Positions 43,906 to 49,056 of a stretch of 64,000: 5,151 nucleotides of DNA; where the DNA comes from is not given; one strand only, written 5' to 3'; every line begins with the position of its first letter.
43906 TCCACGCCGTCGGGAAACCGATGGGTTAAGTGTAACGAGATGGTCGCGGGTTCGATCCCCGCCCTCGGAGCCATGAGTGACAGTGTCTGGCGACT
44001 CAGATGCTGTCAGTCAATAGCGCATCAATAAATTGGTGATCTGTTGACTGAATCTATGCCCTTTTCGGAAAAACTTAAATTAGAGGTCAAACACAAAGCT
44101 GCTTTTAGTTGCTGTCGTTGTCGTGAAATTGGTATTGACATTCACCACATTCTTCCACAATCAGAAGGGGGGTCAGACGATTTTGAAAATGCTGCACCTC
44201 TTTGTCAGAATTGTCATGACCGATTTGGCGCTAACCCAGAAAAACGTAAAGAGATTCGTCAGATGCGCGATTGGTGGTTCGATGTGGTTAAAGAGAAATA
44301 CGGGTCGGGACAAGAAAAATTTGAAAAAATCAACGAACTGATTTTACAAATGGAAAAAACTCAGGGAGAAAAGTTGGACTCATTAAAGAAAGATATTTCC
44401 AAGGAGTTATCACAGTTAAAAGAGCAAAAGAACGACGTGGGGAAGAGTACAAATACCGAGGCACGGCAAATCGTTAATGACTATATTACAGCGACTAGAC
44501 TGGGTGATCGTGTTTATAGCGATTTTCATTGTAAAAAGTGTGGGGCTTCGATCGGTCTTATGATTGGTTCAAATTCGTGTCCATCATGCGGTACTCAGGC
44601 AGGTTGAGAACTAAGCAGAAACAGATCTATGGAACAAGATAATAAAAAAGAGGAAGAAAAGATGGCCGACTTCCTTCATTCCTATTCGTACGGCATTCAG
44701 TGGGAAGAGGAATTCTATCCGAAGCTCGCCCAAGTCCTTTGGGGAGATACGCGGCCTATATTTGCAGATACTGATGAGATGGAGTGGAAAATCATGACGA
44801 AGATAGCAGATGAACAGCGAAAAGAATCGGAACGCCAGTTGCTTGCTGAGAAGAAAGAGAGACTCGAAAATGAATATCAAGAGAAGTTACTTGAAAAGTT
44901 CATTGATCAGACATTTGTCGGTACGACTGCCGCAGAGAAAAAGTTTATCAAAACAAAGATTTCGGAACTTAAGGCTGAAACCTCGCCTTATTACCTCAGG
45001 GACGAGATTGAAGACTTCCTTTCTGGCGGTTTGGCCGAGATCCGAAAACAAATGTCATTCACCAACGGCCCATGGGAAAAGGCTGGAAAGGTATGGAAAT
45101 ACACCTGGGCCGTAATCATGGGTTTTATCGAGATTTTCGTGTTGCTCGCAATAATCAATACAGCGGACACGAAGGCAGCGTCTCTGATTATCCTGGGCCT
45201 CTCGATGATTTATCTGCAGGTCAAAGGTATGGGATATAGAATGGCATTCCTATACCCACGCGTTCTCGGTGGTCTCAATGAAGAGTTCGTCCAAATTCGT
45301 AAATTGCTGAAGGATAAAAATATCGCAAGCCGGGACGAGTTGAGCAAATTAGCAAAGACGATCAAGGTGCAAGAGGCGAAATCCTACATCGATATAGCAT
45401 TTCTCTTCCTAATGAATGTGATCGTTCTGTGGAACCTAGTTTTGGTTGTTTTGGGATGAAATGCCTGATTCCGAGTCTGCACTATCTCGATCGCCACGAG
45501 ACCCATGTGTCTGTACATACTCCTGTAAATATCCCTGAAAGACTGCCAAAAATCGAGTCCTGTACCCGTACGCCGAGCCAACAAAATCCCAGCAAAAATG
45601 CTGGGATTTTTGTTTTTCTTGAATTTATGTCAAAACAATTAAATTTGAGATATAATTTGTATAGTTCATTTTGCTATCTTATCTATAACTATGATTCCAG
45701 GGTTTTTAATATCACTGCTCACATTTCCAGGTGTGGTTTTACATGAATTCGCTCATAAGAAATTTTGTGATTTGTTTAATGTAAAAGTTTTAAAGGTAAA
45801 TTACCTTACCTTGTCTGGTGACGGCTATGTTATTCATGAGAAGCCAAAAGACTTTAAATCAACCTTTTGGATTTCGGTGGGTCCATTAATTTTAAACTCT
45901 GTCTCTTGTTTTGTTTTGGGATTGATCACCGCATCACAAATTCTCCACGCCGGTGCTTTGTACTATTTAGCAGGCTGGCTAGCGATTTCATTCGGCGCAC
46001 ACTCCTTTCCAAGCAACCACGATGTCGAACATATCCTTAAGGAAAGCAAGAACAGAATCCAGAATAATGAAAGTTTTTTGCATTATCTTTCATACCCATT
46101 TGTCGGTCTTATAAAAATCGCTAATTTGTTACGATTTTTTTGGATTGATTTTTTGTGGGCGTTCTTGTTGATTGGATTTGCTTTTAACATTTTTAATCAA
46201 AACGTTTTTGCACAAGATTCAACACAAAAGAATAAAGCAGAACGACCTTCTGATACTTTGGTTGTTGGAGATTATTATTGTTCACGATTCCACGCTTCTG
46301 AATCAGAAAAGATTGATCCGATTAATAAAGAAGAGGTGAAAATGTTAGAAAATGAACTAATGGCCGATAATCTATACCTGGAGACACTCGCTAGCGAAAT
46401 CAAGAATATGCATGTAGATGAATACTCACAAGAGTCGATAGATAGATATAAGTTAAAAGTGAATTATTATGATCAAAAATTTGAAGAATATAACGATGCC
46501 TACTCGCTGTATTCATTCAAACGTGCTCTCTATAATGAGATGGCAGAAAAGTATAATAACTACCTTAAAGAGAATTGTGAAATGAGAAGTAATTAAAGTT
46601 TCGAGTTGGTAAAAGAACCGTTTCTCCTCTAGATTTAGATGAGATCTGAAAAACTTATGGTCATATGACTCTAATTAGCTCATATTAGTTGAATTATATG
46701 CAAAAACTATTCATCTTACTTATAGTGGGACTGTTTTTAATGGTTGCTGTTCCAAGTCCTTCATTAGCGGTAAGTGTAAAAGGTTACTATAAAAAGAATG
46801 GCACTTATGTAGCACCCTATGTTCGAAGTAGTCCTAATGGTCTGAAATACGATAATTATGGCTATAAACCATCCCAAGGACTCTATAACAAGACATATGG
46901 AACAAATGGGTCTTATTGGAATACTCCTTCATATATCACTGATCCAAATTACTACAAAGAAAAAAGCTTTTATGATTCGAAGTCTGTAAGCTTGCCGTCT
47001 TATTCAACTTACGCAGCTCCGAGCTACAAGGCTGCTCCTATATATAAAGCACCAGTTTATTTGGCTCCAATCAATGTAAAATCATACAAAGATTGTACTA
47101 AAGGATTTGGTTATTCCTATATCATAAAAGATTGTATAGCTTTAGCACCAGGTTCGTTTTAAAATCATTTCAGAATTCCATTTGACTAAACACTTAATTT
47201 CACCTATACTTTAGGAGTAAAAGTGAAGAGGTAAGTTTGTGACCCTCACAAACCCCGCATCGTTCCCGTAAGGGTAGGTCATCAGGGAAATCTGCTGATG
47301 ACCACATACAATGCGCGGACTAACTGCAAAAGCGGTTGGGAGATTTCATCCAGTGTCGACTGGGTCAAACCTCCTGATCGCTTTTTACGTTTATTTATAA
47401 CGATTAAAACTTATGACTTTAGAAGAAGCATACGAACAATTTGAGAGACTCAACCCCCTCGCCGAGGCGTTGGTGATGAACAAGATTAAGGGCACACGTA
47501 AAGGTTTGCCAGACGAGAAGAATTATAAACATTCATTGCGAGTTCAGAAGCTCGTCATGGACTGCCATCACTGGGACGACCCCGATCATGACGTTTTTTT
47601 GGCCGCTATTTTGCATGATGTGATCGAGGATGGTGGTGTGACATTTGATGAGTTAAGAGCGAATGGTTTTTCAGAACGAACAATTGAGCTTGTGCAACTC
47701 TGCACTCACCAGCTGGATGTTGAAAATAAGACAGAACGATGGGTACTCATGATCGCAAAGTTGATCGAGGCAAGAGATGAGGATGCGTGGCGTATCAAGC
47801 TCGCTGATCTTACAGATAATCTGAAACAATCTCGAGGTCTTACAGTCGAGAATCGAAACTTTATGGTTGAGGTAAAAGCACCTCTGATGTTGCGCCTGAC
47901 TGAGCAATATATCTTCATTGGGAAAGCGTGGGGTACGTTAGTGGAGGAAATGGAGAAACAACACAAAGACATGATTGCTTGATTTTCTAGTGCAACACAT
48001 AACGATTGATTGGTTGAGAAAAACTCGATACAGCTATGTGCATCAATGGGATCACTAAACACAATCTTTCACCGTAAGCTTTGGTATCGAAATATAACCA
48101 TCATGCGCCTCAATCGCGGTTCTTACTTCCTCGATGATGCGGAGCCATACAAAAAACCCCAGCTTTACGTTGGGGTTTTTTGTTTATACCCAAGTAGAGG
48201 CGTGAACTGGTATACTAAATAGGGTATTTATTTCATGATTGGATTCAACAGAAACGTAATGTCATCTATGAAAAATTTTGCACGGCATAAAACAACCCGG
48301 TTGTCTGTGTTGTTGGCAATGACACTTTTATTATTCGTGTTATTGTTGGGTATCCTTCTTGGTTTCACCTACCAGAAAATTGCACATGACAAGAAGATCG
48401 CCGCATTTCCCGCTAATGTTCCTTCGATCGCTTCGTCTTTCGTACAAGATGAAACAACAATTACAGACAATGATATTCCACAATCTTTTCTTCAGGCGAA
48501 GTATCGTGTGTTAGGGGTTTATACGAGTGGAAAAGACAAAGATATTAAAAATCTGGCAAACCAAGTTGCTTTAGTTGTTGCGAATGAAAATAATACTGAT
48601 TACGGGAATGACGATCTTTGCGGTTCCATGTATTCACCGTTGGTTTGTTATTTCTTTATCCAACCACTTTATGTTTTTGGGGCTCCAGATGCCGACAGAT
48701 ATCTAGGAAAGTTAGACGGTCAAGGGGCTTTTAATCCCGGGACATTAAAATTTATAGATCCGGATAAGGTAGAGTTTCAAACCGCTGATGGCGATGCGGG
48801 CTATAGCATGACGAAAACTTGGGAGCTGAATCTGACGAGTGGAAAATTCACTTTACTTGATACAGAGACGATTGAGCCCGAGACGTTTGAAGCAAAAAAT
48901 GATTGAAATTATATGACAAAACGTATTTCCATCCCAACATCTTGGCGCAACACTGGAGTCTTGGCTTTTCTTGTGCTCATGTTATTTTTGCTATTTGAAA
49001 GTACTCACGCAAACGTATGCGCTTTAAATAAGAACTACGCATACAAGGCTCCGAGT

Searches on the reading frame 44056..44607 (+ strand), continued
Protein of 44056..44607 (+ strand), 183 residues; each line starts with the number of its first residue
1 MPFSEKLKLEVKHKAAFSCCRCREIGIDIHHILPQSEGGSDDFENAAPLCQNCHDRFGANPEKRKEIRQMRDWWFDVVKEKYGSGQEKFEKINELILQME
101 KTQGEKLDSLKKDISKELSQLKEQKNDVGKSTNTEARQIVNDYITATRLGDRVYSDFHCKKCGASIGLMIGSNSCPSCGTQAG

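Call 57: search_protein_families(library=phrogs, proteins=[window:44056-44607:+], max_evalue=0.001)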
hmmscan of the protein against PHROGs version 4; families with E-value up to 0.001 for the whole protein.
window:44056-44607:+ (183 aa): 21 families
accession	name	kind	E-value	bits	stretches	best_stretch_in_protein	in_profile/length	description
phrog_333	-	DNA, RNA and nucleotide metabolism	1.7e-08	35.7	1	6-67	23-88/138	HNH endonuclease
phrog_589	-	DNA, RNA and nucleotide metabolism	1e-07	32.9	1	6-67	81-148/179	HNH endonuclease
phrog_6050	-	DNA, RNA and nucleotide metabolism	1e-07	32.2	1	7-99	302-377/402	HNH endonuclease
phrog_338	-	DNA, RNA and nucleotide metabolism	1.3e-07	32.3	1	27-107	229-307/340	HNH endonuclease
phrog_15103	-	unknown function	4.4e-07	30.6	1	28-63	225-260/280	-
phrog_7370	-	DNA, RNA and nucleotide metabolism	4.7e-07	30.9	1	3-77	28-106/115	HNH endonuclease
phrog_2214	-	DNA, RNA and nucleotide metabolism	1.5e-06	28.6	1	6-128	183-292/429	HNH endonuclease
phrog_119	-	DNA, RNA and nucleotide metabolism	2e-06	27.9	1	6-79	193-268/443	HNH endonuclease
phrog_740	-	DNA, RNA and nucleotide metabolism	2.3e-06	27.8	1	6-64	28-91/332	HNH endonuclease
phrog_5956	-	DNA, RNA and nucleotide metabolism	5e-06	27.2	1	6-65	49-115/138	HNH endonuclease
phrog_32453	-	DNA, RNA and nucleotide metabolism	1.3e-05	26.4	1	20-57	75-114/175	HNH endonuclease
phrog_2118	-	DNA, RNA and nucleotide metabolism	1.3e-05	25.9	1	1-53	161-217/301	HNH endonuclease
phrog_22514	-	DNA, RNA and nucleotide metabolism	1.4e-05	26.3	1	18-72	70-123/187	HNH endonuclease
phrog_144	-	DNA, RNA and nucleotide metabolism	1.8e-05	25.5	1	7-79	75-162/175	HNH endonuclease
phrog_655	-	DNA, RNA and nucleotide metabolism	4.4e-05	24.5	0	28-47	50-69/343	homing endonuclease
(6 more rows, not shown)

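Call 58: search_protein_families(library=ncbifam, proteins=[window:44056-44607:+], max_evalue=0.001)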
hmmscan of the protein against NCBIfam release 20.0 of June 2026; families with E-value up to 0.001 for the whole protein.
window:44056-44607:+ (183 aa): 2 families
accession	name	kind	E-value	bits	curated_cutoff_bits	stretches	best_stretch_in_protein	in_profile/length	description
NF040563.1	guided_IscB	equivalog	2.6e-08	33.3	175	1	12-65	188-243/314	RNA-guided endonuclease IscB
NF058586.1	HNHNucHlpB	equivalog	0.00016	22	130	1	17-56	9-46/99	HNH nuclease-like protein HlpB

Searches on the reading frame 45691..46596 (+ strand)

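Call 7: search_protein_families(library=pfam, proteins=[window:45691-46596:+], max_evalue=0.01)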
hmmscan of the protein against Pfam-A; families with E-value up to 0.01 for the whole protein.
window:45691-46596:+ (301 aa): 1 family
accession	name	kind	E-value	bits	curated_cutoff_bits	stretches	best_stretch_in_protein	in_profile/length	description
PF11667.14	DUF3267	-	0.0032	18.2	27.1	1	14-102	4-88/108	Putative zincin peptidase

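Call 49: search_protein_families(library=padloc, proteins=[window:45691-46596:+], max_evalue=0.01)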
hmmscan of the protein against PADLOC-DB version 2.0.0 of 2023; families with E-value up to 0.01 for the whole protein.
window:45691-46596:+ (301 aa): 0 families

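Call 57: search_protein_families(library=phrogs, proteins=[window:45691-46596:+], max_evalue=0.001)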
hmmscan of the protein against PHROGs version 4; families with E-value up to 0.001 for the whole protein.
window:45691-46596:+ (301 aa): 0 families

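Call 58: search_protein_families(library=ncbifam, proteins=[window:45691-46596:+], max_evalue=0.001)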
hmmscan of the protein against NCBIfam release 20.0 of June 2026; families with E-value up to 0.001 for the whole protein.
window:45691-46596:+ (301 aa): 0 families

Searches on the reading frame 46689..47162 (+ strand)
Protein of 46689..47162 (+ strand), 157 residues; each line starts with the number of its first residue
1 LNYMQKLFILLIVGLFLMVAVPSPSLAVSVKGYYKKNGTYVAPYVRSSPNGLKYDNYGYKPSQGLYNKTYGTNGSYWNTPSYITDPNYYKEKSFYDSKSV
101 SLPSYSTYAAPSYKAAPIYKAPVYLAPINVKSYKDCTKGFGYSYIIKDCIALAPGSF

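Call 7: search_protein_families(library=pfam, proteins=[window:46689-47162:+], max_evalue=0.01)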
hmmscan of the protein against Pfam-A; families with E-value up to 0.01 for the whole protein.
window:46689-47162:+ (157 aa): 0 families

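Call 49: search_protein_families(library=padloc, proteins=[window:46689-47162:+], max_evalue=0.01)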
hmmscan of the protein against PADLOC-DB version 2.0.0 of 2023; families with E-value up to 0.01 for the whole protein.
window:46689-47162:+ (157 aa): 0 families

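Call 57: search_protein_families(library=phrogs, proteins=[window:46689-47162:+], max_evalue=0.001)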
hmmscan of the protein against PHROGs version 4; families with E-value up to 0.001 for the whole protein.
window:46689-47162:+ (157 aa): 1 family
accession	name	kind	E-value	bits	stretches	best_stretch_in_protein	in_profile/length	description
phrog_29674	-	unknown function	5.4e-09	37.3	1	4-74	2-71/74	-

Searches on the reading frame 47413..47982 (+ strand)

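Call 7: search_protein_families(library=pfam, proteins=[window:47413-47982:+], max_evalue=0.01)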
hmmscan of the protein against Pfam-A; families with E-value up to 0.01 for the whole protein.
window:47413-47982:+ (189 aa): 2 families
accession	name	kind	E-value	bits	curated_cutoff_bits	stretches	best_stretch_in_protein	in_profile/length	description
PF13328.12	HD_4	-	1.8e-05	25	27.2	1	34-145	17-132/156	HD domain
PF01966.28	HD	-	0.00032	21.4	22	1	38-135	2-114/116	HD domain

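Call 49: search_protein_families(library=padloc, proteins=[window:47413-47982:+], max_evalue=0.01)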
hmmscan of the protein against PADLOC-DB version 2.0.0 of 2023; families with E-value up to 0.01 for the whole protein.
window:47413-47982:+ (189 aa): 0 families

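Call 57: search_protein_families(library=phrogs, proteins=[window:47413-47982:+], max_evalue=0.001)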
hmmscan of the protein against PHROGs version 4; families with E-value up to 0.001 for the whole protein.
window:47413-47982:+ (189 aa): 3 families
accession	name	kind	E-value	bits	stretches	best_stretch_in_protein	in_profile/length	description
phrog_990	-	other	6e-21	76.1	1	40-142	180-271/374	metal-dependent phosphohydrolase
phrog_30929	-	unknown function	2.1e-05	24.6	1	42-144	262-355/413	-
phrog_15275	-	unknown function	0.00019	22.2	1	23-142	38-153/223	-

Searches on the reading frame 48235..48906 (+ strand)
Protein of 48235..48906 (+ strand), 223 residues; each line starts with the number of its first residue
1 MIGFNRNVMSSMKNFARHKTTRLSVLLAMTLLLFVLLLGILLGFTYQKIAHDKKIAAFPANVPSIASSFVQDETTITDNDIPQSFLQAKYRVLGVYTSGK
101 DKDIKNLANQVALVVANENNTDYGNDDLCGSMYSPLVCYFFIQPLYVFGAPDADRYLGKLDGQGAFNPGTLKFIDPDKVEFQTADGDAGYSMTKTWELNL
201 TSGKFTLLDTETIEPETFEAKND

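Call 7: search_protein_families(library=pfam, proteins=[window:48235-48906:+], max_evalue=0.01)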
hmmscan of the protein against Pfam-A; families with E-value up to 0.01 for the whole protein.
window:48235-48906:+ (223 aa): 1 family
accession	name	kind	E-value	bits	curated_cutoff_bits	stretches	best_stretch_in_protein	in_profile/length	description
PF12575.13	Pox_EPC_I2-L1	-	0.0015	19.2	23.4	0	6-49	28-71/72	Poxvirus entry protein complex L1 and I2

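Call 49: search_protein_families(library=padloc, proteins=[window:48235-48906:+], max_evalue=0.01)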
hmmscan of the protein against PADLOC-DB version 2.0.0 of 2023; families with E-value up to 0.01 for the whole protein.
window:48235-48906:+ (223 aa): 0 families

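Call 57: search_protein_families(library=phrogs, proteins=[window:48235-48906:+], max_evalue=0.001)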
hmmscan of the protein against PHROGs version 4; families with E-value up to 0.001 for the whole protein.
window:48235-48906:+ (223 aa): 0 families
